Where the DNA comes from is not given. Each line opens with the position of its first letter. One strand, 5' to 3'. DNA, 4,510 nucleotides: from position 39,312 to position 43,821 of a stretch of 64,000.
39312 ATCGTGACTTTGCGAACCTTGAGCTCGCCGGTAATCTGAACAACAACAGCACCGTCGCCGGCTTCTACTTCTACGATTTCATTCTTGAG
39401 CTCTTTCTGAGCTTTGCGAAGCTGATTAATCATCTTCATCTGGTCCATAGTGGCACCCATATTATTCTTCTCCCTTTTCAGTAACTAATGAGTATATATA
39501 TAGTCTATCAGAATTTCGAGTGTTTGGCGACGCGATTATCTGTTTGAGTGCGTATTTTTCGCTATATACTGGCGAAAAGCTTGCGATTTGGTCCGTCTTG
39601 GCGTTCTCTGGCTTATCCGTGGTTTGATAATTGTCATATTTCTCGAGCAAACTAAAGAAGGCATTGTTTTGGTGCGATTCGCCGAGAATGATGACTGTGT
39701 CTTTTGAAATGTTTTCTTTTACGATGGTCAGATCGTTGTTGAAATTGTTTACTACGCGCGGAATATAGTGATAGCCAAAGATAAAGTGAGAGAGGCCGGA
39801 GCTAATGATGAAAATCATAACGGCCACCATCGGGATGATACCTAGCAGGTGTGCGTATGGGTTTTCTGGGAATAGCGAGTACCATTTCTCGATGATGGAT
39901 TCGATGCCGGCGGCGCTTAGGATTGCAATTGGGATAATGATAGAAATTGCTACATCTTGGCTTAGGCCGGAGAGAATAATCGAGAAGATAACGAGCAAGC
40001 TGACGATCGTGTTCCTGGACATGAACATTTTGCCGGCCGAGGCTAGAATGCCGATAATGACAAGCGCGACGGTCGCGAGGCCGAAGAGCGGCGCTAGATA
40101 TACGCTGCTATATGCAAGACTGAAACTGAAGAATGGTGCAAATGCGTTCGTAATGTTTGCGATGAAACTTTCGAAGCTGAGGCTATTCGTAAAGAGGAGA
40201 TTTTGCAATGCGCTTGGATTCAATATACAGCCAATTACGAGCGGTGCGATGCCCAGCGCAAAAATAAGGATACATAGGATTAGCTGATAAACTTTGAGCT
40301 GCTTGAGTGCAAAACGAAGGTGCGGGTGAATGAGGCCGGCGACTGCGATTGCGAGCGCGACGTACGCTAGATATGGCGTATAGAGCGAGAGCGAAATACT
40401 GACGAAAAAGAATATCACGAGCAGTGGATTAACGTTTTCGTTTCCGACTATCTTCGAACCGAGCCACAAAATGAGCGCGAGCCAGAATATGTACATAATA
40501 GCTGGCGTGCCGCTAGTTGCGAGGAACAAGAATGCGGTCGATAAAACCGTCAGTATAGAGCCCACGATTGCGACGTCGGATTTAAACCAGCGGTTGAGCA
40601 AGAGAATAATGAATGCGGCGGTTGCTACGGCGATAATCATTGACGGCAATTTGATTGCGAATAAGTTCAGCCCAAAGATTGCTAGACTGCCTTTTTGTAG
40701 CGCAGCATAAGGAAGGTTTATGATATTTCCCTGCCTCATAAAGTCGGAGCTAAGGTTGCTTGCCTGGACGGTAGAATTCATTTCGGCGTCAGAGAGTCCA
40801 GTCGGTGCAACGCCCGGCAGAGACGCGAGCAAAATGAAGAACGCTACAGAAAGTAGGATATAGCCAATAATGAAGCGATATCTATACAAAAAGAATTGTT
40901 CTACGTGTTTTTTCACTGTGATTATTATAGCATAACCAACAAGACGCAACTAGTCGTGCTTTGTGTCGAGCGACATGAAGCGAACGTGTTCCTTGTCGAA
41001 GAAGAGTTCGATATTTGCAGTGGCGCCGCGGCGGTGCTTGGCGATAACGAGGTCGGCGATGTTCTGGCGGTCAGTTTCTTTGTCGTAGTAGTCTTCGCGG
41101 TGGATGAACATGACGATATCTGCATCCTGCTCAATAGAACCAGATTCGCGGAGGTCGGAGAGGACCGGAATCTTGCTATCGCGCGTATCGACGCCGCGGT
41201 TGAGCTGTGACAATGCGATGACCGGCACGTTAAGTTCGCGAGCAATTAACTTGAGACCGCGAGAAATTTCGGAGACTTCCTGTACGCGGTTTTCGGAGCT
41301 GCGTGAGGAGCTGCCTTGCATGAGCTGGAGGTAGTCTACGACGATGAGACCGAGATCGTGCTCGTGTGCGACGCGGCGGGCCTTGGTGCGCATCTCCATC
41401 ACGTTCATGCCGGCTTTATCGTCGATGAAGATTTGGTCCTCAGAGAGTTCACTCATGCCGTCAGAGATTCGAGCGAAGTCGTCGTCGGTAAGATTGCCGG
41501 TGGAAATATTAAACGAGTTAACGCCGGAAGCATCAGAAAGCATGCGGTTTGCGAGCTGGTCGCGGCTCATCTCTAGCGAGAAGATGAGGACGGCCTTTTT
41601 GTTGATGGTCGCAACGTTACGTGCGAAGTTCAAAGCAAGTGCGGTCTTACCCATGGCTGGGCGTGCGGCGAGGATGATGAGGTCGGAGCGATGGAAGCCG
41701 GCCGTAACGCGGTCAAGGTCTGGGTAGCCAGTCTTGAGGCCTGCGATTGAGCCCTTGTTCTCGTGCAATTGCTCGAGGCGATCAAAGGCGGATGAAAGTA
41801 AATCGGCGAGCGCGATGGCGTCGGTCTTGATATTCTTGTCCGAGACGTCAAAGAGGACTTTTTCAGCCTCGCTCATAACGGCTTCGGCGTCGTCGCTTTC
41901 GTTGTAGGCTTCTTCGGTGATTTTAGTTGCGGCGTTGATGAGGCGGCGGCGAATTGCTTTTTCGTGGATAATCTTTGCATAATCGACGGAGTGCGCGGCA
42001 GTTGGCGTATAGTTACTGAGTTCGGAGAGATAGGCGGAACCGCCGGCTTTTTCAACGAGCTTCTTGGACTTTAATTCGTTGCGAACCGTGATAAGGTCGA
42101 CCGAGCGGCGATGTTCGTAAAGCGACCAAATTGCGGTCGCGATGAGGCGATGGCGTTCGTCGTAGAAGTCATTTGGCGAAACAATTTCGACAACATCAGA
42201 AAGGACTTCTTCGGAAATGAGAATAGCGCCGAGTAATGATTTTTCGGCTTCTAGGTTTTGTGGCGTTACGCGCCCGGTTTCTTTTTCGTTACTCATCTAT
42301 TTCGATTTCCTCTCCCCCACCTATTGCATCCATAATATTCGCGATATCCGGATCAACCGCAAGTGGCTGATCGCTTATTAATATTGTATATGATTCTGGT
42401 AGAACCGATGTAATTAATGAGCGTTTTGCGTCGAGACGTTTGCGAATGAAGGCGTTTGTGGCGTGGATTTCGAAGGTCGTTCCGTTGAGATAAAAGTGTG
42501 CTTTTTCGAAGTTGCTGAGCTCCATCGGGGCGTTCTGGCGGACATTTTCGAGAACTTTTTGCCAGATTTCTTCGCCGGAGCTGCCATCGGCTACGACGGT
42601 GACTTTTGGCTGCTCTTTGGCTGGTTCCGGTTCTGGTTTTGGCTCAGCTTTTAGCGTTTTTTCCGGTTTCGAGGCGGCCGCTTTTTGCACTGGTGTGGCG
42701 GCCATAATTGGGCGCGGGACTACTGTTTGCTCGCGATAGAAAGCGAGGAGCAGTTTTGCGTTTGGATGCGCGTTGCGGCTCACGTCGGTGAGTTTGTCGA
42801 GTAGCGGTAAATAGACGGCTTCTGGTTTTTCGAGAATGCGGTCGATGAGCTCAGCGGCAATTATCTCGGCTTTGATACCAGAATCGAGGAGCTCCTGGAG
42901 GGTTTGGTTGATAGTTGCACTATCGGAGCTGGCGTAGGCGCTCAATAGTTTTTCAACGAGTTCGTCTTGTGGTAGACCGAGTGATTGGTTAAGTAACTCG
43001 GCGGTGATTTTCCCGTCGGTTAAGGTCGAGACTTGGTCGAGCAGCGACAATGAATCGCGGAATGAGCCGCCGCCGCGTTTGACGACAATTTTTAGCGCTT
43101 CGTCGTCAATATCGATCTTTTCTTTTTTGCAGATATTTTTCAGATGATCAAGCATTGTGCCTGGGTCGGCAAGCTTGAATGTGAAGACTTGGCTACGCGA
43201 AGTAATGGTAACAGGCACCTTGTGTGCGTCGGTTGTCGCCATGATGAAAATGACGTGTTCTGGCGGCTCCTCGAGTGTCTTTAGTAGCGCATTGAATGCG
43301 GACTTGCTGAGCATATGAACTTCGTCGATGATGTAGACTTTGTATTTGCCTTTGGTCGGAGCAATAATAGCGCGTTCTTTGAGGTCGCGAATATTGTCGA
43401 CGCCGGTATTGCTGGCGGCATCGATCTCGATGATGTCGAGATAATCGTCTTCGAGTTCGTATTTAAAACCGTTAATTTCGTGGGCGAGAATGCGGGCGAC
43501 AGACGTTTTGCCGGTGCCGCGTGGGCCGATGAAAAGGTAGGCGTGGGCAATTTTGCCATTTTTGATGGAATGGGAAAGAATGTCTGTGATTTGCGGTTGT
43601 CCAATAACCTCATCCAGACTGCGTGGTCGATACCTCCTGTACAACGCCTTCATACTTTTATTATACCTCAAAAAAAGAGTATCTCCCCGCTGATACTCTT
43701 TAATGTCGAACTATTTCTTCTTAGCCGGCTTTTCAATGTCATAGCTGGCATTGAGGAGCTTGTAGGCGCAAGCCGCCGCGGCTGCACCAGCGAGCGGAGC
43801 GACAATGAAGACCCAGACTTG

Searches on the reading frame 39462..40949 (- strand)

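Call 18: search_protein_families(library=pfam, proteins=[window:39462-40949:-], max_evalue=0.00001)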
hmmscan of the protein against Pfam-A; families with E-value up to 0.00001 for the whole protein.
window:39462-40949:- (495 aa): 1 family
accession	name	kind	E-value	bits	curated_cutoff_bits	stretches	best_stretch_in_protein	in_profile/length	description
PF13231.12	PMT_2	-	1.1e-08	35.9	26.1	1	82-231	7-154/160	Dolichyl-phosphate-mannose-protein mannosyltransferase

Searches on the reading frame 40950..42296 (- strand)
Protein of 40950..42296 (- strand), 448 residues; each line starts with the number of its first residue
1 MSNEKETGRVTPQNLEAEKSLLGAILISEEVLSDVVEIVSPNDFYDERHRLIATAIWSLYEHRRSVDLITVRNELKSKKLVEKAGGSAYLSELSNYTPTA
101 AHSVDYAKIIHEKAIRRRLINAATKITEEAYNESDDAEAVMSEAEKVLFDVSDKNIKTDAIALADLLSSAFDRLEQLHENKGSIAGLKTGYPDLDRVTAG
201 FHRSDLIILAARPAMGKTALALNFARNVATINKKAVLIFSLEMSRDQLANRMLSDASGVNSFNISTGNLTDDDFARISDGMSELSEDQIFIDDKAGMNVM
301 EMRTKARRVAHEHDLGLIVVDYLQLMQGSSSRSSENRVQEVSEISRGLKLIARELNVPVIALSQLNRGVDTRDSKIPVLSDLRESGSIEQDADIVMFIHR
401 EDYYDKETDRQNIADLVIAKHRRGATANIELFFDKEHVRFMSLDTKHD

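Call 18: search_protein_families(library=pfam, proteins=[window:40950-42296:-], max_evalue=0.00001)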
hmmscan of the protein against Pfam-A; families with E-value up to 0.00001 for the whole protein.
window:40950-42296:- (448 aa): 4 families
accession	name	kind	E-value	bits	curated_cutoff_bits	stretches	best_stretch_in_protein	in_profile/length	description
PF03796.21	DnaB_C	-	1.7e-106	355.7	27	1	186-441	1-254/255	DnaB-like helicase C terminal domain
PF00772.26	DnaB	-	1.4e-31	109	23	1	11-112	2-103/103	DnaB-like helicase N terminal domain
PF13481.12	AAA_25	-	2.1e-14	54.1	27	1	185-365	13-190/195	AAA domain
PF06745.19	ATPase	-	5.5e-06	26.4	26.6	0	188-330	2-134/231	KaiC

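Call 19: find_encoding_contigs(protein=window:40950-42296:-, flank=2000, max_places=3)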
Protein window:40950-42296:- (448 aa): no gene with exactly this product is on record in the collection.

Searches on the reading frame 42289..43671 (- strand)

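Call 18: search_protein_families(library=pfam, proteins=[window:42289-43671:-], max_evalue=0.00001)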
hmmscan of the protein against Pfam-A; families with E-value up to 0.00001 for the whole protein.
window:42289-43671:- (460 aa): 6 families
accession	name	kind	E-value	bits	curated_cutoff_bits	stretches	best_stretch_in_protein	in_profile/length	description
PF13177.12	DNA_pol3_delta2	-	1.6e-34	119.7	27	1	24-166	1-158/161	DNA polymerase III, delta subunit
PF00004.35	AAA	-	1.7e-14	54.8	21.2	1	46-162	2-125/131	ATPase family associated with various cellular activities (AAA)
PF22608.2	DNAX_ATPase_lid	-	1.4e-11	44.4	27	1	175-214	4-43/49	DNA polymerase III clamp loader subunit, ATPase lid domain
PF05496.18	RuvB_N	-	9.5e-09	35.6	27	1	15-153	2-127/159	Holliday junction DNA helicase RuvB P-loop domain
PF07728.20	AAA_5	-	4.8e-07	30.3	22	1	46-136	3-93/139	AAA domain (dynein-related subfamily)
PF13401.12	AAA_22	-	1.7e-06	28.8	27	0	45-144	8-122/130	AAA domain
